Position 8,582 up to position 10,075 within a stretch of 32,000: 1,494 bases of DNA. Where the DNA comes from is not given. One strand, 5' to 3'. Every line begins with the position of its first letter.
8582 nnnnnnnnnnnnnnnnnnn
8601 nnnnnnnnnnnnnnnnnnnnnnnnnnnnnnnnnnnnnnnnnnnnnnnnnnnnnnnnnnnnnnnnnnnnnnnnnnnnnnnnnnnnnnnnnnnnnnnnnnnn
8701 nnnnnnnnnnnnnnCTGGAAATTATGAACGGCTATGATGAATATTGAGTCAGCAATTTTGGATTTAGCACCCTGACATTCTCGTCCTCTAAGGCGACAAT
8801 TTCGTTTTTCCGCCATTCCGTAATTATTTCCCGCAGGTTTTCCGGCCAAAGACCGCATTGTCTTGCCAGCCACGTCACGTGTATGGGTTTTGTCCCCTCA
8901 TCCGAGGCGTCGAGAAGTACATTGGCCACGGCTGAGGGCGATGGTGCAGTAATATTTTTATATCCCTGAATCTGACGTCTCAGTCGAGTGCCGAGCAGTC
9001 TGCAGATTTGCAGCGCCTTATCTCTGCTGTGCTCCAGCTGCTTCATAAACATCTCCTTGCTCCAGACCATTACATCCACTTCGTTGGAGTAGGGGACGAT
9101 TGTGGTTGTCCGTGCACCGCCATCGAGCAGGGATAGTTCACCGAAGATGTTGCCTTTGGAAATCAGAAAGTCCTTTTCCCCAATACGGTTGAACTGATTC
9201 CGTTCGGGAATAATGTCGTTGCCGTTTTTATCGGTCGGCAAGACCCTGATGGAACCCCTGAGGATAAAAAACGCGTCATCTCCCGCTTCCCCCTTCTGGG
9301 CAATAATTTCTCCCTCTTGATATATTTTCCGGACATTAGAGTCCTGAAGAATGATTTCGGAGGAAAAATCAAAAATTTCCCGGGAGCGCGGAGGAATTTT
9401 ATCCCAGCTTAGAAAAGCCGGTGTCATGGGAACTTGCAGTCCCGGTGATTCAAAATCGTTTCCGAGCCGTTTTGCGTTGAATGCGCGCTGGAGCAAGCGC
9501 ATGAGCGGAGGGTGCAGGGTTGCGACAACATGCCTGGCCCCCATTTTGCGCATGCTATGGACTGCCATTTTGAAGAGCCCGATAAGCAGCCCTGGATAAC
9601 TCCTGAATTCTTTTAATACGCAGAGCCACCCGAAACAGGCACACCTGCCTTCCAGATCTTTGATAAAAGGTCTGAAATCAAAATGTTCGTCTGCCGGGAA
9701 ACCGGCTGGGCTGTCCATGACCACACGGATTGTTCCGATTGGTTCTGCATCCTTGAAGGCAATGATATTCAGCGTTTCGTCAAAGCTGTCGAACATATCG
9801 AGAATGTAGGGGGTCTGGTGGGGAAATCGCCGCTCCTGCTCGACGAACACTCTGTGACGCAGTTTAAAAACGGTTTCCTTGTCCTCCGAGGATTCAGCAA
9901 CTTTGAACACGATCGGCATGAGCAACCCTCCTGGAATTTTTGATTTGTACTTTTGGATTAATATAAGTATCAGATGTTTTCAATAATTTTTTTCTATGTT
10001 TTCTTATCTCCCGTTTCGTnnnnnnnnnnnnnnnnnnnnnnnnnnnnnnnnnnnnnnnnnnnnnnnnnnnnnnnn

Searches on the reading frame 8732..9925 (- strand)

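Call 19: search_protein_families(library=pfam, proteins=[window:8732-9925:-], max_evalue=0.01)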
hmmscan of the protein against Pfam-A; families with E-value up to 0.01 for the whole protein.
window:8732-9925:- (397 aa): 3 families
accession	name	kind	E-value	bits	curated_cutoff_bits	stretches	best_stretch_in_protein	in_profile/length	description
PF21926.2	FeeM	-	2.1e-21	76.8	27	1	19-169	2-154/158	N-acyl amino acid synthase FeeM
PF00027.35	cNMP_binding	-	3.3e-11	43.4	27.5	1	200-298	2-87/89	Cyclic nucleotide-binding domain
PF13444.12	Acetyltransf_5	-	1.1e-05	26.5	22.4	1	22-112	1-96/102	Acetyltransferase (GNAT) domain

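Call 20: search_protein_families(library=ncbifam, proteins=[window:8732-9925:-], max_evalue=0.001)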
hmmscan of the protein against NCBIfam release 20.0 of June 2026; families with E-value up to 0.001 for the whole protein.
window:8732-9925:- (397 aa): 3 families
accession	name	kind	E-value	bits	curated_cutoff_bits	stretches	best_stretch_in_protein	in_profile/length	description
TIGR03694.1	exosort_acyl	subfamily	1.3e-08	34.6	111.95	0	8-73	11-79/241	PEP-CTERM/exosortase system-associated acyltransferase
NF008732.0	PRK11753.1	equivalog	2.5e-06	27.1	266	1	189-322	16-136/214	cAMP-activated global transcriptional regulator CRP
TIGR03896.1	cyc_nuc_ocin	subfamily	0.00016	21.1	161.05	1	199-305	11-256/317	bacteriocin-type transport-associated protein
